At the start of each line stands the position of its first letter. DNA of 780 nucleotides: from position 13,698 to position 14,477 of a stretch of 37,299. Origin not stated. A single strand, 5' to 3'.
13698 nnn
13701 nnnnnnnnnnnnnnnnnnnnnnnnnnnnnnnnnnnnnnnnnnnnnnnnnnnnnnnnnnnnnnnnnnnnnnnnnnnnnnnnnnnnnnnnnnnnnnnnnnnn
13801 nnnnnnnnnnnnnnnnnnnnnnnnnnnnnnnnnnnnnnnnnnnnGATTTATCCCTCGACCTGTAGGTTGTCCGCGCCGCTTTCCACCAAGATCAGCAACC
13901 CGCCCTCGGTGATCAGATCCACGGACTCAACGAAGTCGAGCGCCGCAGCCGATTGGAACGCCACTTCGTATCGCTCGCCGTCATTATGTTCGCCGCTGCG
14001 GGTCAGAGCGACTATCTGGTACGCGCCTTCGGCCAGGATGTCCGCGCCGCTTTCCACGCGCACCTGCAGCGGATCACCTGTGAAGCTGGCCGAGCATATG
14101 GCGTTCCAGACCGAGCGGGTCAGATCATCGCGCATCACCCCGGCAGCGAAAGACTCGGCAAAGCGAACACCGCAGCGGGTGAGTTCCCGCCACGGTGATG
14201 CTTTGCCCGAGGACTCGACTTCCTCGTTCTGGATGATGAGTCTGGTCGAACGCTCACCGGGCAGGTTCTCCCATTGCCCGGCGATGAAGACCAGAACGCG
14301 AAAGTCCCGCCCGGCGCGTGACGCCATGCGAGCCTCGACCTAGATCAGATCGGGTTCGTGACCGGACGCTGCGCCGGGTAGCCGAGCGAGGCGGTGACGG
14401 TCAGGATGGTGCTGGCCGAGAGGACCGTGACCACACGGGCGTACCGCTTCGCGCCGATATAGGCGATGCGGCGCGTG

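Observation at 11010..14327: Orphan second tail-tube paralogue coupled to a 944-aa adhesin-repeat fibre, encoded next to the capsid gene rather than in the tail module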

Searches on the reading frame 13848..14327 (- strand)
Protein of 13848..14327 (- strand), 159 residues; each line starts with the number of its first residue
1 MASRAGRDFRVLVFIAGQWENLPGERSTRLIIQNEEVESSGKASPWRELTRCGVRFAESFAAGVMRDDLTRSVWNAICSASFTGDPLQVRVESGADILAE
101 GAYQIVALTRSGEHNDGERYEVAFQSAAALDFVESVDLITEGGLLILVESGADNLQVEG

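Call 5: search_protein_families(library=pfam, proteins=[window:13848-14327:-], max_evalue=0.1)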
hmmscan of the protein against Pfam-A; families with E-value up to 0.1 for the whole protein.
window:13848-14327:- (159 aa): 1 family
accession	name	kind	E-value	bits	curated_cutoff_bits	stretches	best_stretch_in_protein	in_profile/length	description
PF06199.17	Phage_tail_2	-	1.9e-08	34.9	23.8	1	5-131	3-131/132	Phage tail tube protein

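Call 6: search_protein_families(library=phrogs, proteins=[window:13848-14327:-], max_evalue=0.01)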
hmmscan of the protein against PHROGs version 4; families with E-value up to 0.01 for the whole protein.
window:13848-14327:- (159 aa): 1 family
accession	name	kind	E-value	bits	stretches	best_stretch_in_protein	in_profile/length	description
phrog_1407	-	tail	3e-06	27.9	1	1-134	23-165/258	major tail protein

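Call 8: search_dna_similar(query=window:13848-14327:-, collection=phages, mode=protein, max_rows=40, max_evalue=0.001)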
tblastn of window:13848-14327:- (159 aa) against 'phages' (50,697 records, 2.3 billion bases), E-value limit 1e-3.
No match.

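Call 9: find_homologous_proteins(query=window:13848-14327:-, max_evalue=0.001)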
Query window:13848-14327:- (159 aa): 1 proteins with E <= 0.001 among 94 candidates.
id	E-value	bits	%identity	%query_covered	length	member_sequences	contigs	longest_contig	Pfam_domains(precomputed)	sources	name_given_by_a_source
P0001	3.8e-97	341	100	100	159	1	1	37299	PF06199.18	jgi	-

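Call 10: find_related_loci(query=window:13848-14327:-, collection=viral_contigs, flank=8000)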
Query window:13848-14327:- (159 aa) in viral_contigs; peptide patterns used: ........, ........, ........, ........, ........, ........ (x = any residue, [..] = any of these).
4 stretches matched a pattern, but none encodes a relative of the query by tblastn (E <= 1e-3).

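Call 14: search_protein_representatives(protein=window:13848-14327:-)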
Query: 159 residues. Proteins with E-value up to 0.001 (for the whole library): 116; up to 1e-10: 39; up to 1e-30: 2. The best 116 are listed.
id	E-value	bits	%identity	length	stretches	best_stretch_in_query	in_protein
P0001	1.2e-97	340.5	100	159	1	1-159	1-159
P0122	1.3e-32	129.4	44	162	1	1-156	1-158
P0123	1.8e-28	116.0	43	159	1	1-153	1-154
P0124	2.1e-26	109.3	46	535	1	4-129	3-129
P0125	1.3e-24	103.5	43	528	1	5-129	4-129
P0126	9.6e-23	97.4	41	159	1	1-159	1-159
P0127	6.5e-22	94.7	42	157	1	1-136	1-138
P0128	8.7e-21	91.0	38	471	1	2-135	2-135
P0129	2.9e-20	89.3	42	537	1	4-129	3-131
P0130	7.8e-20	87.9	35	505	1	6-133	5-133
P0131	2.3e-19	86.4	36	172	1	5-144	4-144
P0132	6.2e-19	85.0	36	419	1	16-129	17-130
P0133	1.2e-17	80.8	39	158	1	4-151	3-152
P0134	1.6e-16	77.2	35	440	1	1-128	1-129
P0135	2.5e-16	76.5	33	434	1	17-132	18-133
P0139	4.5e-14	69.2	35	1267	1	15-127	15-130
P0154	2.3e-11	60.4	37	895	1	5-130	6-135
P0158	5.5e-11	59.2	33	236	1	6-138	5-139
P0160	1.5e-10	57.8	34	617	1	6-128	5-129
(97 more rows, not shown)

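Call 33: search_solved_structures(query=window:13848-14327:-, max_evalue=1, show_alignments=3)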
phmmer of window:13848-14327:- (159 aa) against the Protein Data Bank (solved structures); distinct sequences matched with E-value up to 1: 1.
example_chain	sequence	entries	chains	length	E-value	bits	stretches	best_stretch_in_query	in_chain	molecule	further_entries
6tba_5A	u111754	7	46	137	7.4e-10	42.5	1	1-133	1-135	Phage major tail protein, TP901-1 family | Tail tube protein Rcc01691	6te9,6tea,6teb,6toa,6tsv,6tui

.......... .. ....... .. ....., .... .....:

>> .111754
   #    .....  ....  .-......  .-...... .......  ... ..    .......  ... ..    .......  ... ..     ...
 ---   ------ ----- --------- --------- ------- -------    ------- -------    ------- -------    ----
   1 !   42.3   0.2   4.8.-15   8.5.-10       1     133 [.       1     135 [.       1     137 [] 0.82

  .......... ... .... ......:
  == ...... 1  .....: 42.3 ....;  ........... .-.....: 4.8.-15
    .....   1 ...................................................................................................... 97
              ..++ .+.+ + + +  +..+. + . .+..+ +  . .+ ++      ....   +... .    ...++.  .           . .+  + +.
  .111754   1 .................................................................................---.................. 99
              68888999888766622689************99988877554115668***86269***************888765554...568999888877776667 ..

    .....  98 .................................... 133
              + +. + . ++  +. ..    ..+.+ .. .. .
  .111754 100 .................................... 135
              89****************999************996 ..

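Call 40: search_protein_families(library=ncbifam, proteins=[window:13848-14327:-], max_evalue=0.01)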
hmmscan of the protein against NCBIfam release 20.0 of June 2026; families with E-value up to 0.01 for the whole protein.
window:13848-14327:- (159 aa): 0 families

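Call 47: search_protein_families(library=pfam, proteins=[P0124, P0125, P0128, P0129, P0130, P0132, P0139, P0154, P0158, P0160], max_evalue=0.001)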
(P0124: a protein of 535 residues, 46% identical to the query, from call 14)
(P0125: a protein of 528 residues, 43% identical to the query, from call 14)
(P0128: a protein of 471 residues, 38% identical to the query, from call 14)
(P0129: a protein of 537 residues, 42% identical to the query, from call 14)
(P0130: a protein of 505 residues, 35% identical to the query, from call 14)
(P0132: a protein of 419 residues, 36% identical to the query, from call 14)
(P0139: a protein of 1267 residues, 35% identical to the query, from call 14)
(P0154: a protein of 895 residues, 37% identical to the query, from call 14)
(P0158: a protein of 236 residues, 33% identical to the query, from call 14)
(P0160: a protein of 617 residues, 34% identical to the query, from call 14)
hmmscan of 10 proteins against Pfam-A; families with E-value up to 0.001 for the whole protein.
P0124 (535 aa): 3 families
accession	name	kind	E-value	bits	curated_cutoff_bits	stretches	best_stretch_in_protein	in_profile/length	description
PF06199.17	Phage_tail_2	-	2.3e-10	41.1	23.8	1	16-130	15-130/132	Phage tail tube protein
PF05345.18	He_PIG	-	7.1e-08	33.2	24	1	139-193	1-67/96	Putative Ig domain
PF13385.13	Laminin_G_3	-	2e-07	31.7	27.6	1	288-394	44-151/151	Concanavalin A-like lectin/glucanases superfamily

P0125 (528 aa): 2 families
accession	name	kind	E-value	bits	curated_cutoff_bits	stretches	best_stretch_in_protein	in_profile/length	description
PF06199.17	Phage_tail_2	-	2.3e-13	50.8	23.8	1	5-131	4-131/132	Phage tail tube protein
PF13385.13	Laminin_G_3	-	7.5e-06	26.6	27.6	1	408-476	45-110/151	Concanavalin A-like lectin/glucanases superfamily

P0128 (471 aa): 1 family
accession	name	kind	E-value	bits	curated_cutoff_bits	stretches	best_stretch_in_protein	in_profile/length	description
PF06199.17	Phage_tail_2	-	4.9e-13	49.7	23.8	1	10-130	10-130/132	Phage tail tube protein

P0129 (537 aa): 1 family
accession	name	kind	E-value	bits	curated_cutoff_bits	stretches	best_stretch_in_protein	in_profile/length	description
PF06199.17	Phage_tail_2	-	4.6e-06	27.2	23.8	1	17-130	19-128/132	Phage tail tube protein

P0130 (505 aa): 2 families
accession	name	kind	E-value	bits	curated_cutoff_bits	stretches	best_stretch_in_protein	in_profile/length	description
PF03382.20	DUF285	-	2.7e-44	150.2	25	2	246-363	6-120/120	Mycoplasma protein of unknown function, DUF285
PF06199.17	Phage_tail_2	-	5.2e-13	49.6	23.8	1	4-126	3-126/132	Phage tail tube protein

P0132 (419 aa): 1 family
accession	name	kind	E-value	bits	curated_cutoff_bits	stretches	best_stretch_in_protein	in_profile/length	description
PF06199.17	Phage_tail_2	-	1.8e-11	44.7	23.8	1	2-132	2-131/132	Phage tail tube protein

P0139 (1267 aa): 1 family
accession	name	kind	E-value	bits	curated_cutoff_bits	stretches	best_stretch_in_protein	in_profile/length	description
PF06199.17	Phage_tail_2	-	1.1e-06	29.1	23.8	1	7-133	8-130/132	Phage tail tube protein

P0154 (895 aa): 3 families
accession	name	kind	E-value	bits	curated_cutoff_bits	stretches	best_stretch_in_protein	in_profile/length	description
PF13290.12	CHB_HEX_C_1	-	2.1e-08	34.4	22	1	151-184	1-34/67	Chitobiase/beta-hexosaminidase C-terminal domain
PF06199.17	Phage_tail_2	-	2.2e-08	34.7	23.8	1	6-135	3-130/132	Phage tail tube protein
PF13287.12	Fn3_assoc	-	6.7e-08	33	23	1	162-184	1-23/59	Fn3 associated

P0158 (236 aa): 4 families
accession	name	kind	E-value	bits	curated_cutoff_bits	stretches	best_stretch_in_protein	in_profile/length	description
PF18911.6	PKD_4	-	2.5e-16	59.9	27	1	145-213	15-83/85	PKD domain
PF00801.26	PKD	-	2e-12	47.3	23.5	1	141-212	4-78/80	PKD domain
PF06199.17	Phage_tail_2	-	1.1e-11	45.3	23.8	1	17-128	19-127/132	Phage tail tube protein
PF18981.6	InlK_D3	-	0.00052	20.5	25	0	187-211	46-70/75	Internalin K domain (D3/D4)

P0160 (617 aa): 1 family
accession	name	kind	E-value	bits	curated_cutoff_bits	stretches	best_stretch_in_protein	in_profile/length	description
PF06199.17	Phage_tail_2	-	4.7e-05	23.9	23.8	1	5-129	4-128/132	Phage tail tube protein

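Call 48: predict_structure(alignment_id=A3)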
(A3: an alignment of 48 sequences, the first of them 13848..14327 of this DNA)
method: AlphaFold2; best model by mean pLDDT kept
length: 159 residues; sequences in the alignment: 48
mean_pLDDT: 83.2   pTM: 0.72
mean pLDDT of the five models: 83.2, 83.1, 83.1, 82.4, 81.1
residues with pLDDT >= 90: 93; 70-90: 27; 50-70: 29; < 50: 10
segments of 3 or more residues with pLDDT < 50: 1-3, 152-156
pLDDT, mean of each block of 10 residues (from residue 1): 62 96 93 91 91 88 83 93 97 91 96 79 93 63 62 49
secondary structure, 60 per line:
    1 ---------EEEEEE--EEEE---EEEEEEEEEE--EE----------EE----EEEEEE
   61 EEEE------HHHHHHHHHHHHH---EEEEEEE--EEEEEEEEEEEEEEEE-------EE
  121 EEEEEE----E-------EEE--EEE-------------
elements in order: E10-15 E18-21 E25-34 E55-64 H71-83 E87-93 E96-111 E119-126 E139-141 E144-146

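Call 51: fold_search(model_id=the predicted structure, library=pdb)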
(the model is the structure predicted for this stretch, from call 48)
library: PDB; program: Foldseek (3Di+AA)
matches with E <= 10: 838; with E <= 0.001: 42
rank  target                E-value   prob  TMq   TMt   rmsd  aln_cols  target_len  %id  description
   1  6tba_50               2.6e-09  1.00  0.64  0.76   3.1       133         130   31  Virion of native gene transfer agent (GTA) particle (released 2020-07-22)
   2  6toa_G                3.0e-09  1.00  0.65  0.76   2.9       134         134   31  Neck of empty GTA particle computed with C6 symmetry (released 2020-07-22)
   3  9j1j_B                6.4e-09  1.00  0.63  0.63   3.4       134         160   16  Cap region of monocin (released 2025-01-08)
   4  8qhs_A                7.9e-09  1.00  0.64  0.64   5.6       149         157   14  Cryo-EM structure of the monocin tail-tube, MttP. (released 2024-06-19)
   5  9j1j_C                1.2e-08  1.00  0.64  0.68   4.8       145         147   19  Cap region of monocin (released 2025-01-08)
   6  9j1k_A                3.8e-08  1.00  0.64  0.64   3.5       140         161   16  Tip region of monocin (released 2025-01-08)
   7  9occ_B                1.1e-06  1.00  0.59  0.61   3.9       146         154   16  Sf11 bacteriophage tail (released 2025-11-12)
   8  9occ_A                1.1e-06  1.00  0.60  0.61   4.1       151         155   16  Sf11 bacteriophage tail (released 2025-11-12)
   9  8q01_G                4.9e-06  1.00  0.49  0.55   4.6       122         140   11  Neck of phage 812 after tail contraction (C6) (released 2024-08-07)
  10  8q01_A                5.8e-06  1.00  0.51  0.57   4.6       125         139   11  Neck of phage 812 after tail contraction (C6) (released 2024-08-07)
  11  9mfe_A                9.4e-06  1.00  0.61  0.63   3.6       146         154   10  cryoEM structure of Escherichia phage YDC107 tail core (released 2025-01-01)
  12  8r5g_C                1.0e-05  1.00  0.52  0.58   4.5       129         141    9  Neck-tail junction of phage 812 virion (C6) (released 2024-11-27)
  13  8k36_A                1.1e-05  1.00  0.61  0.63   3.5       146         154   10  Structure of the bacteriophage lambda tail tube (released 2023-11-15)
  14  7t2e_A                1.3e-05  1.00  0.61  0.62   3.6       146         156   10  Structure of bacteriophage lambda tube protein V in C6 (released 2022-12-07)
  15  8gtb_A                1.3e-05  1.00  0.49  0.57   6.0       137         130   16  Cryo-EM structure of the marine siphophage vB_DshS-R4C tail tube protein (released 2023-07-12)
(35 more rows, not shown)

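Call 87: search_dna_similar(query=P0130, collection=phages, mode=protein, max_rows=30, max_evalue=0.0001)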
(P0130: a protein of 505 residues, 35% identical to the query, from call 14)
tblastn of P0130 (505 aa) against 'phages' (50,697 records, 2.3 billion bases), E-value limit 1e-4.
In 3 record(s) the limit of 40 matching pieces per record was reached: places in those records are undercounted.
Records with a match: 109; places in all: 514; records where one place covers at least 80% of the query: 0.
Best place of each record, by identity: <60% 109.
By first word of the organism name: Synechococcus 45; Prevotella 15; Aeromonas 8; Campylobacter 7; Vibrio 3; uncultured 2; Sphingomonas 2; Serratia 2; Erwinia 2; Edwardsiella 2; and 14 more.
By host as written in the record: - 56; Prevotella sp. 15; Aeromonas hydrophila 8; Sphingomonas paucimobilis, Felix d'Herelle Reference Center for Phages host ... 2; Serratia marcescens LVF3 2; Erwinia billingiae 2; Edwardsiella tarda ATCC 15941 2; Klebsiella aerogenes N1 2; and 13 more.
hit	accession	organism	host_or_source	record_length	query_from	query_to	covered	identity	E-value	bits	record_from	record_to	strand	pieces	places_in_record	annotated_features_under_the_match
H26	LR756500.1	uncultured phage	metagenomic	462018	143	503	71%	38.3%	8e-61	222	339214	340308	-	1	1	record has no annotation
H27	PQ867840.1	phage KZY1-k141_1027853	Crassostrea hongkongensis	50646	143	503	71%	30.6%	2e-19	98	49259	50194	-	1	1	BspA family leucine-rich repeat surface protein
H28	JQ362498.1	Sphingomonas phage PAU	Sphingomonas paucimobilis, Felix ...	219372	87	427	68%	29.0%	3e-26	119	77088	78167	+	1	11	103: gp103 | 102: gp102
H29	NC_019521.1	Sphingomonas phage PAU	Sphingomonas paucimobilis, Felix ...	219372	87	427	68%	29.0%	3e-26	119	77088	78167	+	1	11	103: gp103 | 102: gp102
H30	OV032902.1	Vibrio phage vB_VpaM_sm033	-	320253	154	422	53%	30.9%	4e-26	118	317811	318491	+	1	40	none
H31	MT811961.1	Vibrio phage vB_pir03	Vibrio harveyi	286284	148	429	56%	26.7%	2e-11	73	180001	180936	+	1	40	hypothetical protein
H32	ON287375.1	Serratia phage vB_SmaM-Yubaba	Serratia marcescens LVF3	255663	246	443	39%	35.4%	2e-26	119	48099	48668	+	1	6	outer surface protein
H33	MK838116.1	Aeromonas phage LAh10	Aeromonas hydrophila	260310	231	456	45%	30.9%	9e-18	93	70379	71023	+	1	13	putative BspA family leucine-rich repeat surface protein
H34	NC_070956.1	Aeromonas phage LAh10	Aeromonas hydrophila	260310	231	456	45%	30.9%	9e-18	93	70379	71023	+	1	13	putative BspA family leucine-rich repeat surface protein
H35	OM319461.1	Vibrio phage C-ZP2022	Vibrio parahaemolyticus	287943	269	444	35%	39.2%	2e-25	117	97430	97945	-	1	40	hypothetical protein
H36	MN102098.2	Aeromonas phage D3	Aeromonas hydrophila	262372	244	451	41%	32.7%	1e-23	111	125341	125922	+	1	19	hypothetical protein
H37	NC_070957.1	Aeromonas phage D3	Aeromonas hydrophila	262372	244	451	41%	32.7%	1e-23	111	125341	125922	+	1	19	hypothetical protein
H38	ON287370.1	Serratia phage vB_SmaM-Sureiya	Serratia marcescens LVF3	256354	246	443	39%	34.3%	5e-25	115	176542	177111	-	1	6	hypothetical protein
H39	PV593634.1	Shewanella phage SXP01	Shewanella xiamenensis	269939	254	434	36%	37.4%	4e-24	112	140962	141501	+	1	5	hypothetical protein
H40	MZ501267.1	Erwinia phage AH04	Erwinia billingiae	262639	263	472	42%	32.2%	2e-18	95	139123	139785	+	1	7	144: hypothetical protein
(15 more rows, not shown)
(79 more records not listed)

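Call 91: fold_search(model_id=the predicted structure, library=viral)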
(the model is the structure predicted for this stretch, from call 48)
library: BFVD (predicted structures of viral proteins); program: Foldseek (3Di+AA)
matches with E <= 10: 1541; with E <= 0.001: 199
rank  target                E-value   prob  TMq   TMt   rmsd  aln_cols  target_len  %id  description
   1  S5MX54                1.1e-08  1.00  0.68  0.49   3.4       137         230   20  Major tail protein [Enterococcus phage IMEEF1]
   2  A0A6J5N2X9            1.3e-08  1.00  0.66  0.74   3.1       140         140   15  Phage major tail protein TP901-1 [uncultured Caudovirales phage]
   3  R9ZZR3                6.4e-08  1.00  0.63  0.69   3.9       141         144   11  Phage tail protein [Cellulophaga phage phi12:1]
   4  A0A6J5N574            7.5e-08  1.00  0.69  0.75   4.0       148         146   15  Phage major tail protein TP901-1 [uncultured Caudovirales phage]
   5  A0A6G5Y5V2            9.3e-08  1.00  0.66  0.45   3.3       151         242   14  (no name in the UniProt tables at hand)
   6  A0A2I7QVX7            2.0e-07  1.00  0.64  0.63   5.4       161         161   16  (no name in the UniProt tables at hand)
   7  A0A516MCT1            4.2e-07  1.00  0.64  0.74   3.2       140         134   16  (no name in the UniProt tables at hand)
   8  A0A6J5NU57            5.0e-07  1.00  0.56  0.34   5.3       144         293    8  Uncharacterized protein [uncultured Caudovirales phage]
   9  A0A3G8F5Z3            5.5e-07  1.00  0.65  0.78   2.8       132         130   15  (no name in the UniProt tables at hand)
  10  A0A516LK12            6.5e-07  1.00  0.63  0.73   3.5       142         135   15  (no name in the UniProt tables at hand)
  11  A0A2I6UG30            7.3e-07  1.00  0.64  0.39   8.1       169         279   15  Structural protein [Salinibacter phage M1EM-1]
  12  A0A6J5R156            7.7e-07  1.00  0.64  0.69   3.0       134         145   12  Phage tail tube protein [uncultured Caudovirales phage]
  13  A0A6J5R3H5            7.7e-07  1.00  0.54  0.65   4.2       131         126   17  Uncharacterized protein [uncultured Caudovirales phage]
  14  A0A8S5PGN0            8.5e-07  1.00  0.64  0.60   7.0       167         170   13  Tail tube protein [Siphoviridae sp. ctrEg9]
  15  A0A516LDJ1            9.0e-07  1.00  0.61  0.62   3.8       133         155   16  (no name in the UniProt tables at hand)
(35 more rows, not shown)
